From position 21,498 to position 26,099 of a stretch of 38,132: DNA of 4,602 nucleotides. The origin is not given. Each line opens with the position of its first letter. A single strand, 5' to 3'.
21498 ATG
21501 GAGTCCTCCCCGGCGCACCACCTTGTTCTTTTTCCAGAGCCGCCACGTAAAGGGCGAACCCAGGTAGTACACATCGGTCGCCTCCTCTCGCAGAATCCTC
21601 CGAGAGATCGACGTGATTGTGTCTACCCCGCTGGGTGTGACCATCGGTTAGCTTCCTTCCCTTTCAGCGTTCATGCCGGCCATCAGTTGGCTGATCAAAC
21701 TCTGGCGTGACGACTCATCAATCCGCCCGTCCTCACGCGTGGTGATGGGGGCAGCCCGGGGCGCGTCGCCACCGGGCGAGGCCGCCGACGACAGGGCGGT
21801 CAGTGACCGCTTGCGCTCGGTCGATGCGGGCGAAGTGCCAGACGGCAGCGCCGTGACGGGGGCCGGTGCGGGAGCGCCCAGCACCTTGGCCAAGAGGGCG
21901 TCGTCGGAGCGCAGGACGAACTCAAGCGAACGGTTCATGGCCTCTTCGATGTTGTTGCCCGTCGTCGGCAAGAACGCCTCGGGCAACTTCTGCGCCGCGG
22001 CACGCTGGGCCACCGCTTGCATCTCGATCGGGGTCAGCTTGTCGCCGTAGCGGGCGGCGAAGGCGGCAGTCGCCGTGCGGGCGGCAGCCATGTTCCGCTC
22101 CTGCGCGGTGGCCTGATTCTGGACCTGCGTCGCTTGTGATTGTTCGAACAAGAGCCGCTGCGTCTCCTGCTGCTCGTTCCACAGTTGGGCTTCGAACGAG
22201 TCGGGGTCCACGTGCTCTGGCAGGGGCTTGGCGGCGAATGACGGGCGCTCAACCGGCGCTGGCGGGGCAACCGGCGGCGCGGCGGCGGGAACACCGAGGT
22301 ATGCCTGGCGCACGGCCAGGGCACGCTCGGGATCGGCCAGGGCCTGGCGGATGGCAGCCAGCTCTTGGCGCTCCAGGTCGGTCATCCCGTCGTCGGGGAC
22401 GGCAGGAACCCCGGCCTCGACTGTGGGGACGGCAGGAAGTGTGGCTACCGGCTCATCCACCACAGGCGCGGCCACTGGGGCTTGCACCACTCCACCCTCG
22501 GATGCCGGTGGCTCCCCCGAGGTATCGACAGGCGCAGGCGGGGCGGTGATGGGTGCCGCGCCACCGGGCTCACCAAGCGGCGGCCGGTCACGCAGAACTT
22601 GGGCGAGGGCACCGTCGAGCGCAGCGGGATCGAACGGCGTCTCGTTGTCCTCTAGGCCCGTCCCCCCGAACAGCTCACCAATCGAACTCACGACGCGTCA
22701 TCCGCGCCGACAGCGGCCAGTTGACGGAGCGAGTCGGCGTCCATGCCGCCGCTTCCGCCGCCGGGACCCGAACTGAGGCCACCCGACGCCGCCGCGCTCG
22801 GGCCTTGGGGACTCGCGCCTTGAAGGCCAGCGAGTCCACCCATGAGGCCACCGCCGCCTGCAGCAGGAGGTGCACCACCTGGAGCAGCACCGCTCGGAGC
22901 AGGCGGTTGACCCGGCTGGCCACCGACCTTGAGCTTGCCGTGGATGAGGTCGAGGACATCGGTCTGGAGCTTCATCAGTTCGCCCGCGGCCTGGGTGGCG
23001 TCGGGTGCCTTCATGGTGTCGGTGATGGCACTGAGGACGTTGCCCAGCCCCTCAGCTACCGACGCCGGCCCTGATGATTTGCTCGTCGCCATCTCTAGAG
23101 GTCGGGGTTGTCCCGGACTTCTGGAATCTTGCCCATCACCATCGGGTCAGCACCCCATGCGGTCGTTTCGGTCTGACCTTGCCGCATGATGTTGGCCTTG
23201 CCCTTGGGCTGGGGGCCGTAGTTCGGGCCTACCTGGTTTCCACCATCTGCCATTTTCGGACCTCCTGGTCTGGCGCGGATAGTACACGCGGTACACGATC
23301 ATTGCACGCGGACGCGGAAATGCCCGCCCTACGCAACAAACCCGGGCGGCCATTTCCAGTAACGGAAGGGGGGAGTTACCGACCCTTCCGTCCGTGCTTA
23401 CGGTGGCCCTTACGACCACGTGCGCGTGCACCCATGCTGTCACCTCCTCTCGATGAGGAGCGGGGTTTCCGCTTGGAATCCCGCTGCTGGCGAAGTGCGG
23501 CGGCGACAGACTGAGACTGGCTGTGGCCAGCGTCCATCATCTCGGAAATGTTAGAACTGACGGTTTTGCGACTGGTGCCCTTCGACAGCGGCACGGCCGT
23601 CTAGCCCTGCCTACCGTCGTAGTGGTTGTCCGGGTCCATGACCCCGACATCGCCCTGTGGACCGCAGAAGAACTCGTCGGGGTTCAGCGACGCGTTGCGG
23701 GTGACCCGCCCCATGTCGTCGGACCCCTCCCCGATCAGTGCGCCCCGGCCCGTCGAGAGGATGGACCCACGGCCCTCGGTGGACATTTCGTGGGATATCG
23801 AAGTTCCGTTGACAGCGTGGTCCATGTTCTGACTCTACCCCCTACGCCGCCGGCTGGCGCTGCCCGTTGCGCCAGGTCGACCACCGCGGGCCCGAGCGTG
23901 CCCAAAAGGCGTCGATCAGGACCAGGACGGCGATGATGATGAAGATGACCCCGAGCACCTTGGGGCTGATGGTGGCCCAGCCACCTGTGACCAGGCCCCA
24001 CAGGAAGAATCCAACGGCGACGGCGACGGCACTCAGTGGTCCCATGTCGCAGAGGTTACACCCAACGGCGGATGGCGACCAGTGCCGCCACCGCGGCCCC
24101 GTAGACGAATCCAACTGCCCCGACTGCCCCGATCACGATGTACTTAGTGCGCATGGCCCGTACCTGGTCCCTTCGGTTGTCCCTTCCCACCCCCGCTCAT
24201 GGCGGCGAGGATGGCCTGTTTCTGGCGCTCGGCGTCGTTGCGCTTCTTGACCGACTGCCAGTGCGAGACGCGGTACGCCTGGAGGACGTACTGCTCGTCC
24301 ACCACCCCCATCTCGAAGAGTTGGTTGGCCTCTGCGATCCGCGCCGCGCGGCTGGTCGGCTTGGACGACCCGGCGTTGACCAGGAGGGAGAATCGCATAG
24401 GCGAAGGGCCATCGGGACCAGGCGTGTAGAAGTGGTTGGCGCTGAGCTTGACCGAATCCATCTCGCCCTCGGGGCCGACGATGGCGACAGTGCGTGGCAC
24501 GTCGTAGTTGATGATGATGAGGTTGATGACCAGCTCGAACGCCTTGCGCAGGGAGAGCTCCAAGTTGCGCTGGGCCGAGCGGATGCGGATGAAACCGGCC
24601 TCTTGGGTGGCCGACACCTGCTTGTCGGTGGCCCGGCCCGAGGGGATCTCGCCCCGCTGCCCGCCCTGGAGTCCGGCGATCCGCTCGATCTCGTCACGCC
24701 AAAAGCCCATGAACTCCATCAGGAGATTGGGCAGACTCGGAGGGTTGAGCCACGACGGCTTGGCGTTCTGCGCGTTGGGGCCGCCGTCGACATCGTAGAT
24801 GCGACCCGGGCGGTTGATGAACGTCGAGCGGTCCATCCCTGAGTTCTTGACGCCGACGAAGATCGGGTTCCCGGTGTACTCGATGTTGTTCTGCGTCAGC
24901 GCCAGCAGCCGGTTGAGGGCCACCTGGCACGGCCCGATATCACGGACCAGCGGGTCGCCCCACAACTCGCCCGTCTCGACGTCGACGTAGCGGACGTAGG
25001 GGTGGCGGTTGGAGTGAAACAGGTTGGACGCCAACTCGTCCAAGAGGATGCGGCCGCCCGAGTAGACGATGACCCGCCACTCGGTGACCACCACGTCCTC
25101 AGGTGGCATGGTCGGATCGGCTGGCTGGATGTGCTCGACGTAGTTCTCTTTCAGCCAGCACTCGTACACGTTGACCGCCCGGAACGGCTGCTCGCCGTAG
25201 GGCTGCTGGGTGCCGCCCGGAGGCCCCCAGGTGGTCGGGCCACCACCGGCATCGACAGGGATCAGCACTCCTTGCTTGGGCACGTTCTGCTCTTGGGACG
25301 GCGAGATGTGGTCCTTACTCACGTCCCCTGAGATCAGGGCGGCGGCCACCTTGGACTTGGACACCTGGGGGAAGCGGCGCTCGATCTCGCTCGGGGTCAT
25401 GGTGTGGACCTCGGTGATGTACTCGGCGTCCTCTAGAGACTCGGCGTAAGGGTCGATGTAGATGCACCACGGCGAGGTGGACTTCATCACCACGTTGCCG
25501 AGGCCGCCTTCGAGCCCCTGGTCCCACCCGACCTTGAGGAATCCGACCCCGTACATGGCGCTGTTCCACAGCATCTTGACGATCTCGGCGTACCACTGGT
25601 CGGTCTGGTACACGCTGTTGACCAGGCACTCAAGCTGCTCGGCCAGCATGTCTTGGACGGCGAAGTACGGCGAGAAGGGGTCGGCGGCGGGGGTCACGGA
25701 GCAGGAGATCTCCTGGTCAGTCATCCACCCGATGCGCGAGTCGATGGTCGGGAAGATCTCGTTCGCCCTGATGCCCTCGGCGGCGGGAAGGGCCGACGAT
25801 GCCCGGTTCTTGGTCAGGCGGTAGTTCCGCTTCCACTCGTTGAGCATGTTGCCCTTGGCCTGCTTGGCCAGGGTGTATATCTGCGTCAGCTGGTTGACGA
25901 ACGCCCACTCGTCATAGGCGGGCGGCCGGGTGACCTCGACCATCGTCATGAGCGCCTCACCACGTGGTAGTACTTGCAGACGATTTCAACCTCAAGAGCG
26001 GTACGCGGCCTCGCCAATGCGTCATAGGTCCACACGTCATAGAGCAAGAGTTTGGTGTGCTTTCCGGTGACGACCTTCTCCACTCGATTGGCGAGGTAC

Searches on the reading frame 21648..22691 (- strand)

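Call 11: search_protein_families(library=pfam, proteins=[window:21648-22691:-], max_evalue=0.01)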
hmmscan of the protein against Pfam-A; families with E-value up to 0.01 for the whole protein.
window:21648-22691:- (347 aa): 1 family
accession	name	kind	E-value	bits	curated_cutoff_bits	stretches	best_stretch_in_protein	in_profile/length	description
PF08441.18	Integrin_A_Ig_1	-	0.00042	21.2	26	1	169-226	62-119/157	Integrin alpha Ig-like domain 1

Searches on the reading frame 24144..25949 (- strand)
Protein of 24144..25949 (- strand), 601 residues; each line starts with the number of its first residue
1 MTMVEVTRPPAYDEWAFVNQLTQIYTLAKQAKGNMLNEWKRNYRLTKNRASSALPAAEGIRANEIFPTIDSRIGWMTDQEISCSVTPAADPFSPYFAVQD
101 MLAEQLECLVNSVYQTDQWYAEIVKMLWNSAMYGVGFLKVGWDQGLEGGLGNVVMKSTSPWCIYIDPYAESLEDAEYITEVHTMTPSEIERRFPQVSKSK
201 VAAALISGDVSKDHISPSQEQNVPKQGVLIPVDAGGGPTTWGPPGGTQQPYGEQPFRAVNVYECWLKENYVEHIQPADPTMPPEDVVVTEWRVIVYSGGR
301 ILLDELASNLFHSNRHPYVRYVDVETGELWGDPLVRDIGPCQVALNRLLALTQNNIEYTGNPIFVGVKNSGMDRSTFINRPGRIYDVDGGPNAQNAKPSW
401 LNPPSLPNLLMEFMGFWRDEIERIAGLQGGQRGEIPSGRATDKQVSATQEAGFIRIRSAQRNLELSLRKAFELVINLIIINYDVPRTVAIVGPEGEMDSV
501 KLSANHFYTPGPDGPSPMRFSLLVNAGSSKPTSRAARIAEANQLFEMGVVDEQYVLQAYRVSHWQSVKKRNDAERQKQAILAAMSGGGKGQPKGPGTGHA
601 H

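Call 11: search_protein_families(library=pfam, proteins=[window:24144-25949:-], max_evalue=0.01)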
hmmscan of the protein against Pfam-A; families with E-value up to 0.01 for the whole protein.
window:24144-25949:- (601 aa): 2 families
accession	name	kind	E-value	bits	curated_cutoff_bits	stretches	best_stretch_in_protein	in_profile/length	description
PF16510.12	P22_portal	-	1.1e-24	87.4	26.1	1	63-573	49-546/594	Phage P22-like portal protein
PF23899.1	SU10_portal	-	7.4e-12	44.9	30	1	160-503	198-499/593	Phage SU10 portal protein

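Call 21: search_dna_similar(query=window:24144-25949:-, collection=phages, mode=protein, max_rows=20)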
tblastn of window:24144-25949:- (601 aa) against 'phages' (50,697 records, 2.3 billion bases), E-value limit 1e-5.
Records with a match: 3; places in all: 3; records where one place covers at least 80% of the query: 1.
Best place of each record, by identity: <60% 3.
By first word of the organism name: Bacillus 1; Bacteriophage 1; Methanosarcina 1.
By host as written in the record: Bacillus sp. (in: Bacteria) 1; - 1; Methanosarcina sp. 1.
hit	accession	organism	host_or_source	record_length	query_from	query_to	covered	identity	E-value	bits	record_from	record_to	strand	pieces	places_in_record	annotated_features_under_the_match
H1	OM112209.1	Bacillus phage PK1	Bacillus sp. (in: Bacteria)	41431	47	567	87%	22.4%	1e-16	91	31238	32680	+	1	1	none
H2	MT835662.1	Bacteriophage sp.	human fecal samples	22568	271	575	51%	20.6%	7e-9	65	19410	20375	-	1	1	record has no annotation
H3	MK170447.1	Methanosarcina virus MetMV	Methanosarcina sp.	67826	302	580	46%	21.6%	6e-6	56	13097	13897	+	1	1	hypothetical protein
